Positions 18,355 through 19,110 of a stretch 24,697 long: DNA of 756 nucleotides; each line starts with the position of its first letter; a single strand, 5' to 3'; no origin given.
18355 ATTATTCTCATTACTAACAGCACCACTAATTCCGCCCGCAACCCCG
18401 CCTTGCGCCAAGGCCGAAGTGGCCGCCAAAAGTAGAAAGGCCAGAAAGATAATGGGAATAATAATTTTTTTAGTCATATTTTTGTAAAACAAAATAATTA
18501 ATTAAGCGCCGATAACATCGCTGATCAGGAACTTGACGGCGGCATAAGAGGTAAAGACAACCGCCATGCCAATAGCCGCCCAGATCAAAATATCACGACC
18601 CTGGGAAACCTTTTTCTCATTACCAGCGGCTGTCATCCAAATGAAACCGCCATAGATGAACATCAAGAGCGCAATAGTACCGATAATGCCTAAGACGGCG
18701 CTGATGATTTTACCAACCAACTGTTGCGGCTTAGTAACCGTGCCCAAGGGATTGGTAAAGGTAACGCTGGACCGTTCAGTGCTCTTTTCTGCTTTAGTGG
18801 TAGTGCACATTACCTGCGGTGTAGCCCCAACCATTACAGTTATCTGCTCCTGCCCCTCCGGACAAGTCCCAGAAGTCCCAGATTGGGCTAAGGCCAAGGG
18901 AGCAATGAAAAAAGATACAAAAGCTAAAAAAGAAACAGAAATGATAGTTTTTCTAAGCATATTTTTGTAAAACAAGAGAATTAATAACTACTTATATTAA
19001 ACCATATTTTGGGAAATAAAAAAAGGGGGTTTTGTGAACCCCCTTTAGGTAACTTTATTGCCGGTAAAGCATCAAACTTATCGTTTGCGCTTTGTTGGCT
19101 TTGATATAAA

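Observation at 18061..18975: Tandem pair of VirB2/TrbC-like small pilin-type proteins with a duplicated leader sequence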

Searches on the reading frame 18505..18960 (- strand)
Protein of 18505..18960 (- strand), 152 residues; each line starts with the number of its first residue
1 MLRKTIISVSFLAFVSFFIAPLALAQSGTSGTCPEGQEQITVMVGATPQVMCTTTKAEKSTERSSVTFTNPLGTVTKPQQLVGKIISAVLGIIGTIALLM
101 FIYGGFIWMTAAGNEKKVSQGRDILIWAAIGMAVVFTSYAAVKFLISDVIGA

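Call 3: search_protein_families(library=pfam, proteins=[window:18505-18960:-], max_evalue=1)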
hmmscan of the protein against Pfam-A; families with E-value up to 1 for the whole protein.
seq(152 aa): 5 families
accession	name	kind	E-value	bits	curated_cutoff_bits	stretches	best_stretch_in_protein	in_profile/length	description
PF18895.5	T4SS_pilin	-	4.6e-10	39.9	26.6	1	75-137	2-63/71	Type IV secretion system pilin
PF19607.4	DUF6112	-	0.0003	21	25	1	83-138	17-73/88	Family of unknown function (DUF6112)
PF01578.25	Cytochrom_C_asm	-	0.065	13.3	29.9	1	97-146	161-208/212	Cytochrome C assembly protein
PF10399.14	UCR_Fe-S_N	-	0.091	12.6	24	1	122-144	12-34/41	Ubiquitinol-cytochrome C reductase Fe-S subunit TAT signal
PF05545.16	FixQ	-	0.31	11.5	29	1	86-116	6-36/49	Cbb3-type cytochrome oxidase component FixQ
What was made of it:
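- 18502..18960 (-): Pilin-like gene A (152 aa plus stop). Signal peptide is aa 1-25 (nt 18886-18960). Variable Cys-containing segment is aa 26-67 (18760-18885). Conserved hairpin core is aa 68-152 (18505-18759), with loop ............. at 18592-18630. PF18895 39.9 bits against cut-off 26.6 (call 3).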

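Call 9: find_homologous_proteins(query=window:18505-18960:-)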
Query seq(152 aa) (152 aa): 105 proteins with E <= 0.001 among 162 candidates.
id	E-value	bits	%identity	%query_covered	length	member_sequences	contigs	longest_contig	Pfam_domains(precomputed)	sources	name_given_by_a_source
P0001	3.5e-89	314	100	100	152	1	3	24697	PF18895.6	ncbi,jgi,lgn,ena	-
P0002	7.2e-74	264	84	100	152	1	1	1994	PF18895.6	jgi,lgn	jgi:hypothetical protein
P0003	5.9e-36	142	49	99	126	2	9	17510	PF18895.6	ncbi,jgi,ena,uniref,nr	ncbi:hypothetical protein COX68_02360 [Candidatus Falkowbacteria bacterium CG_4_10_14_0_2_um_filter_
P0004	2.3e-35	140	51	99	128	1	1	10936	PF18895.6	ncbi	-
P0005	4.1e-35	139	67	63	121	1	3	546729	PF18895.6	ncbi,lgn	-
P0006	7.9e-35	138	60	73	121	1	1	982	PF18895.6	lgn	-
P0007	1.9e-34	137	61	68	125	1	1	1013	PF18895.6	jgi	jgi:hypothetical protein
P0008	3.9e-34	136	60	70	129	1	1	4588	PF18895.6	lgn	-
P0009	4.5e-34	135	50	98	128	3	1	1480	PF18895.6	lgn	-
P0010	4.8e-34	135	73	55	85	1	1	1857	PF18895.6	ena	-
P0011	8.3e-34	135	64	68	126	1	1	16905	PF18895.6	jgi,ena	-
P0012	1.0e-33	134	75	57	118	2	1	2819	PF18895.6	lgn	-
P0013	2.2e-33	133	63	67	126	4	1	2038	PF18895.6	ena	-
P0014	5.6e-33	132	66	63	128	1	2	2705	PF18895.6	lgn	-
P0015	6.7e-33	132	46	99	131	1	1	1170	PF18895.6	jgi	-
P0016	9.4e-33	131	46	99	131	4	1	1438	PF18895.6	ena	-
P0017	1.1e-32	131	66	57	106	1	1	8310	PF18895.6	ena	-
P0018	1.3e-32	131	64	63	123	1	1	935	PF18895.6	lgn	-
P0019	2.0e-32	130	65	63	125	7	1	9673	PF18895.6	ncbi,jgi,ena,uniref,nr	ncbi:hypothetical protein AUJ35_00135 [Candidatus Falkowbacteria bacterium CG1_02_41_21]|uniref:TrbC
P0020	1.6e-31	127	64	57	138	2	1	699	PF18895.6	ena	-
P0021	3.2e-31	126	66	57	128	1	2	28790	PF18895.6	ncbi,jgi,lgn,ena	ncbi:MAG: hypothetical protein WC564_02255 [Patescibacteria group bacterium]|jgi:hypothetical protei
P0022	5.9e-29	119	55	67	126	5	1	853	PF18895.6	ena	-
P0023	1.1e-28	118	57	64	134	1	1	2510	PF18895.6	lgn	-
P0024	1.7e-28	117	56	62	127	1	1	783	PF18895.6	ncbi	-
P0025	1.8e-28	117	53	72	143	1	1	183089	PF18895.6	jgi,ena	-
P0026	1.8e-28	117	64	55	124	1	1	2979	PF18895.6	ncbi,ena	-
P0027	2.4e-28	117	57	66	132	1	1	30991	PF18895.6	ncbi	-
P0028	6.0e-28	116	53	66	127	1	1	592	PF18895.6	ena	-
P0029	1.2e-27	115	60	59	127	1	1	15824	PF18895.6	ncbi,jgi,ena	-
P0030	5.2e-27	113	55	64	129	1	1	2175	PF18895.6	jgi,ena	-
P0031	8.1e-27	112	46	98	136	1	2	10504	PF18895.6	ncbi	-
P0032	1.0e-26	112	50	71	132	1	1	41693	PF18895.6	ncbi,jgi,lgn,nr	ncbi:MAG TPA: pilin [bacterium]|nr:pilin [bacterium]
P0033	1.6e-26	111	41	97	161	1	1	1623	PF18895.6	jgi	jgi:hypothetical protein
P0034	1.7e-26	111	64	55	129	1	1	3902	PF18895.6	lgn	-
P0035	2.2e-26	111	51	81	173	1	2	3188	PF18895.6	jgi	jgi:hypothetical protein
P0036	4.4e-26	110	55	61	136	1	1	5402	PF18895.6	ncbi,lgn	-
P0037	4.6e-26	110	51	62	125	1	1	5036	PF18895.6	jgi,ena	-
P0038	4.7e-26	110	42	78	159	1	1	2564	PF18895.6,PF04956.19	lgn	-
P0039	6.6e-26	109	57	57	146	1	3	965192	PF18895.6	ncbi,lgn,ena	ncbi:MAG: pilin [Candidatus Falkowbacteria bacterium]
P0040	7.7e-26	109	58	55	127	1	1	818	PF18895.6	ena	-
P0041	8.7e-26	109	63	51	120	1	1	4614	PF18895.6,PF04956.19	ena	-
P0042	9.7e-26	109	52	68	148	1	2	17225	PF18895.6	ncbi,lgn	ncbi:MAG: pilin [Patescibacteria group bacterium]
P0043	1.1e-25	108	57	58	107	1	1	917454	PF18895.6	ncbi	-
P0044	1.2e-25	108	46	95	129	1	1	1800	PF18895.6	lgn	-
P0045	1.2e-25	108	56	59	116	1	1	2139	PF18895.6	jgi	jgi:hypothetical protein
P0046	1.3e-25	108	50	64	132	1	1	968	PF18895.6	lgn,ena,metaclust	metaclust:\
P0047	1.4e-25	108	56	62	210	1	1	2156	PF18895.6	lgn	-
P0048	1.4e-25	108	43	89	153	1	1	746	PF18895.6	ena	-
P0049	1.6e-25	108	57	58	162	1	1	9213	PF18895.6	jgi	-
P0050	1.8e-25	108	55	61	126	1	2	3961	PF18895.6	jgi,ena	-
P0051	2.1e-25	107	62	57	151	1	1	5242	PF18895.6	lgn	-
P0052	4.6e-25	106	58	63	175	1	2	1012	PF18895.6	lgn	-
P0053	5.0e-25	106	58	59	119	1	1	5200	PF18895.6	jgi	-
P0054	7.0e-25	106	55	62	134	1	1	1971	PF18895.6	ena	-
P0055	7.1e-25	106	40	95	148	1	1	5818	PF18895.6,PF04956.19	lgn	-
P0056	7.2e-25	106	55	59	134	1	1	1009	PF18895.6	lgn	-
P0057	8.4e-25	105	54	61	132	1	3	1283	PF18895.6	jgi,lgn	jgi:hypothetical protein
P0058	8.9e-25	105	65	51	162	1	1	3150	PF18895.6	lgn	-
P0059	9.8e-25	105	44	97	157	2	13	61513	PF18895.6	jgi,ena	-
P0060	1.0e-24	105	42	99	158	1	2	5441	PF18895.6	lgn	-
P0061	1.2e-24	105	58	54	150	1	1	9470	PF18895.6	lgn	-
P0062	1.3e-24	105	42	93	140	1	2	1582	PF18895.6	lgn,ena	-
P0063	1.4e-24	105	53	55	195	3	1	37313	PF18895.6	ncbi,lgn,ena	-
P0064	1.6e-24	105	62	53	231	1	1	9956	PF18895.6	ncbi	-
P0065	1.6e-24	105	59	59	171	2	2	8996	PF18895.6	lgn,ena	-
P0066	1.9e-24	104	60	57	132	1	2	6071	PF18895.6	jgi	jgi:hypothetical protein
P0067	2.2e-24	104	53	59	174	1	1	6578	PF18895.6,PF04956.19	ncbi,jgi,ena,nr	ncbi:pilin [Patescibacteria group bacterium]|nr:pilin [Patescibacteria group bacterium]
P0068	3.2e-24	104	38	99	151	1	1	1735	PF18895.6,PF04956.19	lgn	-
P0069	3.5e-24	103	59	54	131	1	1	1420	PF18895.6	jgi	jgi:amino acid transporter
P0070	5.1e-24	103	48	64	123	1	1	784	PF18895.6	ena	-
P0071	6.1e-24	103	55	63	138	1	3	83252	PF18895.6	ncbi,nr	ncbi:MAG: pilin [Patescibacteria group bacterium]|nr:pilin [Patescibacteria group bacterium] MDD5294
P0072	7.6e-24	102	41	96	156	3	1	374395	PF18895.6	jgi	jgi:hypothetical protein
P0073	9.0e-24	102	56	53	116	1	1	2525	PF18895.6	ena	-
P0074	1.1e-23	102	59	55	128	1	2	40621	PF18895.6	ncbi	-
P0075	1.2e-23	102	54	61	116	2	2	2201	PF18895.6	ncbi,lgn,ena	-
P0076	1.3e-23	102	41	78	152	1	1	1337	PF18895.6,PF04956.19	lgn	-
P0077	1.6e-23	101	61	51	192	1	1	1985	PF18895.6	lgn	-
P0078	1.6e-23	101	47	69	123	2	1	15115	PF18895.6,PF04956.19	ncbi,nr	ncbi:pilin [Patescibacteria group bacterium]|nr:pilin [Patescibacteria group bacterium]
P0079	1.7e-23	101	46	67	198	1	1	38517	PF18895.6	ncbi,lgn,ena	-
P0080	2.1e-23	101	42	100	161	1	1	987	PF18895.6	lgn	-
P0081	7.9e-23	99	42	99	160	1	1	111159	PF18895.6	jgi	jgi:Type IV secretion system pilin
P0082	1.8e-22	98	58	58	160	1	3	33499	PF18895.6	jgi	jgi:hypothetical protein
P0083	3.4e-22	97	50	55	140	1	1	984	PF18895.6,PF04956.19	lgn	-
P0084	6.7e-22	96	61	54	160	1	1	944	PF18895.6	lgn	-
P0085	8.5e-22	96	41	77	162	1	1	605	PF18895.6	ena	-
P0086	1.0e-21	95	58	55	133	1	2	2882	PF18895.6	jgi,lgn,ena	-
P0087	1.1e-21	95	50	68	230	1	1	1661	PF18895.6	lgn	-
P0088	1.4e-21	95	39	97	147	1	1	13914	PF18895.6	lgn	-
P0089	2.2e-21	94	55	53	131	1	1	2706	PF18895.6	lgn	-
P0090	6.9e-21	93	47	58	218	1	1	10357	PF18895.6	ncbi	-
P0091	1.3e-20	92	53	51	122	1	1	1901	PF18895.6,PF04956.19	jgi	jgi:hypothetical protein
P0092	2.7e-20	91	51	56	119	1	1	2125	PF18895.6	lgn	-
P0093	4.2e-20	90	47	54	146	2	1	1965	PF18895.6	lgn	-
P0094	9.6e-20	89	48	55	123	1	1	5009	PF18895.6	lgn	-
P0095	2.1e-19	88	51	53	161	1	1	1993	PF18895.6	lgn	-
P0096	3.0e-19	88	45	59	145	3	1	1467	PF18895.6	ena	-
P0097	6.2e-19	86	47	61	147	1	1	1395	PF18895.6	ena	-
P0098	1.1e-18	86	46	61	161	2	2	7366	PF18895.6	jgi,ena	-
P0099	6.7e-18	83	40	75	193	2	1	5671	PF18895.6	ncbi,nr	ncbi:pilin [Candidatus Parcubacteria bacterium]|nr:pilin [Candidatus Parcubacteria bacterium]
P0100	7.1e-18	83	43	62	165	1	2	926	PF18895.6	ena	-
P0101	1.1e-17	82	61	43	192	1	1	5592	PF18895.6,PF04956.19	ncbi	-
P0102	4.5e-17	80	48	59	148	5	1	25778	PF18895.6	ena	-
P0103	1.6e-14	72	39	72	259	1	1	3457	PF18895.6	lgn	-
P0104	8.3e-13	67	47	53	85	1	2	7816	PF18895.6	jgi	jgi:hypothetical protein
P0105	2.0e-12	65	46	56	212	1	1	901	PF18895.6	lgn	-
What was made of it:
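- All 105 homologs carry PF18895, and sources name several of them 'pilin' or 'Type IV secretion system pilin' (call 9).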

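Call 11: search_protein_families(library=ncbifam, proteins=[window:18505-18960:-], max_evalue=0.01)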
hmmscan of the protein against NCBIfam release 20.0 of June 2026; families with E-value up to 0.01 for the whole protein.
window:18505-18960:- (152 aa): 1 family
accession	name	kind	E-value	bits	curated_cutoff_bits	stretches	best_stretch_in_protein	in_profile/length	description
NF045849.1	ICE_MMCAP2_0565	equivalog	4.7e-08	32.6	40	1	77-148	8-79/80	Mbov_0395 family pilin-like conjugal transfer protein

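Call 18: search_solved_structures(query=A1, max_evalue=10, show_alignments=3)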
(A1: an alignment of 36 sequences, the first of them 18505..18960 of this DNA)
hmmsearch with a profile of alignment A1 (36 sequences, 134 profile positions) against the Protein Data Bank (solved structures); distinct sequences matched with E-value up to 10: 18.
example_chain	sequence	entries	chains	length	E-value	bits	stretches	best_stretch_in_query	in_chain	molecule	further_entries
4faa_A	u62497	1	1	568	0.31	14.3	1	62-92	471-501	Cytochrome c oxidase subunit 1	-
4fa7_A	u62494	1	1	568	0.31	14.3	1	62-92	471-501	Cytochrome c oxidase subunit 1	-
4n4y_A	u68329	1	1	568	0.35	14.1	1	62-92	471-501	Cytochrome c oxidase subunit 1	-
1ehk_A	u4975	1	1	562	0.35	14.1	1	62-92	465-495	BA3-TYPE CYTOCHROME-C OXIDASE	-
4g7s_A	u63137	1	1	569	0.35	14.1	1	62-92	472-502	Cytochrome c oxidase subunit 1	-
3s8g_A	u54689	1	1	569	0.35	14.1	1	62-92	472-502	Cytochrome c oxidase subunit 1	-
4g72_A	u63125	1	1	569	0.35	14.1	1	62-92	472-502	Cytochrome c oxidase subunit 1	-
4g7q_A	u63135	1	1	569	0.35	14.1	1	62-92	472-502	Cytochrome c oxidase subunit 1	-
4g70_A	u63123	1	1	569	0.35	14.1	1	62-92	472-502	Cytochrome c oxidase subunit 1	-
4g7r_A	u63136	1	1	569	0.35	14.1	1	62-92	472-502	Cytochrome c oxidase subunit 1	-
4g71_A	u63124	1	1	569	0.36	14.1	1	62-92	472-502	Cytochrome c oxidase subunit 1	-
4gp4_A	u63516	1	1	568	0.36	14.1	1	62-92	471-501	Cytochrome c oxidase subunit 1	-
1xme_A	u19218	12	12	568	0.36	14.1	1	62-92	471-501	Cytochrome c oxidase polypeptide I | Cytochrome c oxidase subunit 1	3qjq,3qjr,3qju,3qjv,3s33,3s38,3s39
2qpd_A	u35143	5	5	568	0.36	14.1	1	62-92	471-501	Cytochrome c oxidase subunit 1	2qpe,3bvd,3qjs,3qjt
4gp5_A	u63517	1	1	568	0.36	14.1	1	62-92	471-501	Cytochrome c oxidase subunit 1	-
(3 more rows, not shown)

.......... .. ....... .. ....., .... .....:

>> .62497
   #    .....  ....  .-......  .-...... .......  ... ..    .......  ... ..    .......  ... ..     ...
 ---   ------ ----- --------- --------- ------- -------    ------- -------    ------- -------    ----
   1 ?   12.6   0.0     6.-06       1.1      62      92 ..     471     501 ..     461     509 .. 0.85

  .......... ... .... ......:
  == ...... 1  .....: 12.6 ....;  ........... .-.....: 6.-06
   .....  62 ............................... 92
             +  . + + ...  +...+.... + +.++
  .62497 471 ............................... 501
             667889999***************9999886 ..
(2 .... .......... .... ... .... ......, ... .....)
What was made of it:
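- The best PDB sequence match was a cytochrome oxidase TM helix (call 18).
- Tried and rejected: It was uninformative (call 18).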

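Call 19: find_related_loci(query=A1, collection=genome_contigs, flank=10000)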
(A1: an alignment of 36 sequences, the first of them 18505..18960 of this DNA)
Query A1 (152 aa) in genome_contigs; peptide patterns used: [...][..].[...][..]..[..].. (x = any residue, [..] = any of these).
396 stretches matched a pattern; 294 encode a relative of the query (tblastn E <= 1e-3); the best 80 are kept; 79 distinct loci.
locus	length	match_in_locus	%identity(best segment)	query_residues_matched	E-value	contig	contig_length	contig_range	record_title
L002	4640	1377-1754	52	2-150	9e-42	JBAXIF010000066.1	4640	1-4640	MAG: Candidatus Falkowbacteria bacterium isolate ELA342 MAG342_66, whole genome shotgun sequence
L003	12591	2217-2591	49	2-151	3e-41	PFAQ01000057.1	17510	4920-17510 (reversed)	MAG: Candidatus Falkowbacteria bacterium CG10_big_fil_rev_8_21_14_0_10_39_9 CG10_8_21_14_0.10_scaffold_2951_c, whole gen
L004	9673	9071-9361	65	56-150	2e-38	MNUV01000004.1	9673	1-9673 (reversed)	MAG: Candidatus Falkowbacteria bacterium CG1_02_41_21 cg1_0.2_scaffold_7370_c, whole genome shotgun sequence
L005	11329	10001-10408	50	20-151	2e-35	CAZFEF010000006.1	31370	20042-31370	MAG TPA_asm: uncultured Gammaproteobacteria bacterium isolate SRP192927_co9_427 genome assembly, contig: NODE_733_length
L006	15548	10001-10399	48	1-152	2e-34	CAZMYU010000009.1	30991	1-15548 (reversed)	MAG TPA_asm: uncultured Gammaproteobacteria bacterium isolate binchicken_co154_8 genome assembly, contig: NODE_2026_leng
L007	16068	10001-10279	59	63-152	4e-34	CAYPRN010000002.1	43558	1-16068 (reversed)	MAG TPA_asm: uncultured Gammaproteobacteria bacterium isolate SRP178699_co2_510 genome assembly, contig: NODE_307_length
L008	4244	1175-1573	46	6-151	5e-34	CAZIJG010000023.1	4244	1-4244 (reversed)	MAG TPA_asm: uncultured Gammaproteobacteria bacterium isolate SRP191223_co1_20 genome assembly, contig: NODE_31534_lengt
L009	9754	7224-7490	60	61-149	3e-33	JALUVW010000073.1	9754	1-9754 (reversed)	MAG: Candidatus Falkowbacteria bacterium isolate 128-326_metabat2_scaf2bin.076 128-326_scaffold_3537_c1, whole genome sh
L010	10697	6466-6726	57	60-146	1e-32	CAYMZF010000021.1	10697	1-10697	MAG TPA_asm: uncultured Gammaproteobacteria bacterium isolate SRP192927_co3_442 genome assembly, contig: NODE_15612_leng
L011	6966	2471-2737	56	64-152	1e-32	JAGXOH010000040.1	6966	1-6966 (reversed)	Candidatus Falkowbacteria bacterium LH_S3 NODE_40_length_6966_cov_33.599190, whole genome shotgun sequence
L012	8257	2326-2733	41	11-151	8e-33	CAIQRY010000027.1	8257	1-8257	uncultured bacterium isolate AM-lipid-02-D9_bin-0787 genome assembly, contig: bin-0787:27/68, whole genome shotgun seque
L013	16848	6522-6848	50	42-149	3e-32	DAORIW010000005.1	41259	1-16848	MAG TPA_asm: bacterium isolate AMR_MDS_5567 NODE_135_length_41259_cov_6.176512, whole genome shotgun sequence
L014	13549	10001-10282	57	66-152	2e-32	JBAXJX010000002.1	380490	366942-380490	MAG: Candidatus Falkowbacteria bacterium isolate ELA386 MAG386_2, whole genome shotgun sequence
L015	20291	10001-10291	49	53-149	5e-32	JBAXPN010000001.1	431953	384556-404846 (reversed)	MAG: Candidatus Falkowbacteria bacterium isolate ELA532 MAG532_1, whole genome shotgun sequence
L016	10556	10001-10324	47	44-146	4e-32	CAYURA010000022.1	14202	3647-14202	MAG TPA_asm: uncultured Gammaproteobacteria bacterium isolate SRP192927_co2_129 genome assembly, contig: NODE_7417_lengt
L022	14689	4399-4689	51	52-149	3e-31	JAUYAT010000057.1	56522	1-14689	MAG: bacterium isolate C19_concoct.bin.47 C19_k141_21654, whole genome shotgun sequence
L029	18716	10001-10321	50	54-152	3e-30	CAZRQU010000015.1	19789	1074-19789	MAG TPA_asm: uncultured Gammaproteobacteria bacterium isolate SRP332253_co2_32 genome assembly, contig: NODE_2545_length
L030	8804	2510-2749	60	70-149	2e-30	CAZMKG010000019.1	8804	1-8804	MAG TPA_asm: uncultured Gammaproteobacteria bacterium isolate SRP263991_co7_264 genome assembly, contig: NODE_16774_leng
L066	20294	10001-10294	51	54-149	2e-28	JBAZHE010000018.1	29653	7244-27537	MAG: Patescibacteria group bacterium isolate SO_2017_LW3_62 NODE_3807_length_29653_cov_1.278263_LW162_2017, whole genome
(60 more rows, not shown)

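Call 24: predict_structure(alignment_id=A1)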
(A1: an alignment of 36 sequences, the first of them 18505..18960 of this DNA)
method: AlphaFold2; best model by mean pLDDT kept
length: 152 residues; sequences in the alignment: 36
mean_pLDDT: 76.9   pTM: 0.47
mean pLDDT of the five models: 76.9, 72.2, 72.0, 71.0, 69.5
residues with pLDDT >= 90: 36; 70-90: 69; 50-70: 44; < 50: 3
segments of 3 or more residues with pLDDT < 50: none
pLDDT, mean of each block of 10 residues (from residue 1): 79 80 55 72 69 61 53 66 84 89 91 91 93 91 83 60
secondary structure, 60 per line:
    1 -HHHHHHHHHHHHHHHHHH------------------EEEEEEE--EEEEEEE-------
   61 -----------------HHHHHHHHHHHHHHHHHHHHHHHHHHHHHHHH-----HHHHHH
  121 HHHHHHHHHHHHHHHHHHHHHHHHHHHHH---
elements in order: H2-19 E38-44 E47-53 H78-109 H115-149
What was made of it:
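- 18502..18960 (-): AF2 helices 78-109 and 115-149 (call 24).
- On Pfam PF18895 T4SS_pilin (patescibacterial VirB2-like pilins): AF2 helices 2-19, 78-109 and 115-149 (call 24).
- AF2 gives a confident helical hairpin (call 24).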

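Call 28: fold_search(model_id=the predicted structure, library=pdb)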
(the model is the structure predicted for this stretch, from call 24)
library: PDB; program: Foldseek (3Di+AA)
matches with E <= 10: 227; with E <= 0.001: 0
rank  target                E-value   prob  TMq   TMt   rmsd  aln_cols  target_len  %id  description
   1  6s1k_E                1.7e-01  0.82  0.30  0.41   4.2        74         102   24  E. coli Core Signaling Unit, carrying QQQQ receptor mutation (released 2020-01-22)
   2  1qu7_A                9.1e-01  0.35  0.28  0.20   4.5        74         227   22  FOUR HELICAL-BUNDLE STRUCTURE OF THE CYTOPLASMIC DOMAIN OF A SERINE CHEMOTAXIS RECEPTOR (released 2000-07-12)
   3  5y9o_A                9.7e-01  0.91  0.38  0.16   2.6        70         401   16  The apo structure of Legionella pneumophila WipA (released 2018-05-16)
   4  1qu7_B                9.7e-01  0.41  0.30  0.22   4.3        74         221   24  FOUR HELICAL-BUNDLE STRUCTURE OF THE CYTOPLASMIC DOMAIN OF A SERINE CHEMOTAXIS RECEPTOR (released 2000-07-12)
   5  5n6x_A                1.1e+00  0.94  0.42  0.17   1.7        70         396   16  Crystal structure of the Legionella effector WipA (released 2017-04-19)
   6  3zx6_A                1.1e+00  0.28  0.28  0.16   4.5        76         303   22  Structure of Hamp(AF1503)-Tsr fusion - Hamp (A291V) mutant (released 2012-02-29)
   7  1a91_MODEL_1_A        1.2e+00  0.77  0.35  0.60   2.9        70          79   11  SUBUNIT C OF THE F1FO ATP SYNTHASE OF ESCHERICHIA COLI; NMR, 10 STRUCTURES (released 1998-07-01)
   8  9sv3_D                1.2e+00  0.92  0.39  0.27   2.0        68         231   16  Local refinement of EloB/EloC/VHL/CV2a/14-3-3zeta/ERa from pose 1 (released 2025-12-03)
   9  8zar_C                1.3e+00  0.89  0.41  0.19   2.2        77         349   17  EmrAB-TolC MFS-type tripartite multidrug efflux pump FA (released 2025-04-30)
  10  9a69_B                1.3e+00  0.33  0.27  0.08   4.7        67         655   18  Integrative model of MCPB-MCPC by crosslinking MS and deep learning (released 2024-09-18)
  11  9a65_B                1.4e+00  0.33  0.27  0.08   4.6        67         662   19  Integrative model of YVAQ-MCPB by crosslinking MS and deep learning (released 2024-09-18)
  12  4abm_A                1.5e+00  0.93  0.40  0.75   1.2        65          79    6  Crystal Structure of CHMP4B hairpin (released 2012-05-09)
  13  8i03_F                1.5e+00  0.10  0.21  0.17  14.2       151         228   10  Cryo-EM structure of the SIN3L complex from S. pombe (released 2023-05-03)
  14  9a72_A                1.7e+00  0.92  0.43  0.23   1.9        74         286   14  Integrative model of YFMS-CHEW by crosslinking MS and deep learning (released 2024-09-18)
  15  8h2j_B                1.9e+00  0.35  0.30  0.45   3.8        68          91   12  Structure of Acb2 complexed with 3',3'-cGAMP (released 2023-02-22)
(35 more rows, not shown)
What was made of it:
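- The Foldseek search was uninformative: best E 0.17, and a helical hairpin is a generic fold (call 28). The fold search was non-specific (call 28).
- Tried and rejected: The fold cannot discriminate (call 28).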

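Call 30: search_protein_families(library=pfam, alignment_id=A1, max_evalue=0.01)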
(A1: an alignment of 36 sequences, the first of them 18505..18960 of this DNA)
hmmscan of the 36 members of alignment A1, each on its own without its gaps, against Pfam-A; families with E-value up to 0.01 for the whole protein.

A. member 1, window:18505-18960:- (152 aa): 2 families
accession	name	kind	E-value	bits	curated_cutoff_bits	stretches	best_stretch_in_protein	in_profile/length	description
PF18895.5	T4SS_pilin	-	4.6e-10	39.9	26.6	1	75-137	2-63/71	Type IV secretion system pilin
PF19607.4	DUF6112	-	0.0003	21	25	1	83-138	17-73/88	Family of unknown function (DUF6112)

B. families by the number of members that match (of 36 scanned): 9 families
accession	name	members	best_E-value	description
PF18895.5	T4SS_pilin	36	2.8e-14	Type IV secretion system pilin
PF04956.18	TrbC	16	8.9e-09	TrbC/VIRB2 pilin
PF01578.25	Cytochrom_C_asm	8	0.00011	Cytochrome C assembly protein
PF19607.4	DUF6112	8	0.00018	Family of unknown function (DUF6112)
PF04746.17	DUF575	2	0.0043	Protein of unknown function (DUF575)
PF01757.29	Acyl_transf_3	1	0.004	Acyltransferase domain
PF09490.15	CbtA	1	0.0049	Probable cobalt transporter subunit (CbtA)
PF13105.11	DUF3959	1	0.005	Protein of unknown function (DUF3959)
PF10951.13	DUF2776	1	0.006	Protein of unknown function (DUF2776)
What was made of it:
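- On TrbC/VirB2 pilin (Pfam PF04956): 16 of 36 family members hit PF04956 at E<=0.01 (call 30).
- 16 of 36 family members also match TrbC/VirB2 PF04956 (call 30). Weak hits to unrelated TM families occur (Cytochrom_C_asm, DUF6112, FixQ; calls 3, 30).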

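Call 31: search_protein_families(library=ncbifam, alignment_id=A1, max_evalue=0.01)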
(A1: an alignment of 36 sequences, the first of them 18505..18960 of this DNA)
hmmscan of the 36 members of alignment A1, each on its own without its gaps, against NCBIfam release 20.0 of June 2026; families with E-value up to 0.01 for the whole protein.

A. member 1, window:18505-18960:- (152 aa): 1 family
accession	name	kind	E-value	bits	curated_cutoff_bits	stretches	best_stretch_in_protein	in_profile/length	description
NF045849.1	ICE_MMCAP2_0565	equivalog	4.7e-08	32.6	40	1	77-148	8-79/80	Mbov_0395 family pilin-like conjugal transfer protein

B. families by the number of members that match (of 36 scanned): 7 families
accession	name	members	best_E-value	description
NF045849.1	ICE_MMCAP2_0565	36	3.6e-10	Mbov_0395 family pilin-like conjugal transfer protein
TIGR04346.1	DotA_TraY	2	0.00051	DotA/TraY family protein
NF053838.1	hit_Bd0108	1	0.0014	predatory lifecycle switch protein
NF047765.1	LIC_13387_fam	1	0.0024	LIC_13387 family protein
NF041742.1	WGxxGxxG_fam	1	0.0067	WGxxGxxG family protein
TIGR03144.1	cytochr_II_ccsB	1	0.0073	c-type cytochrome biogenesis protein CcsB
NF050115.1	membrane_Rv2732c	1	0.0099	Rv2732c family membrane protein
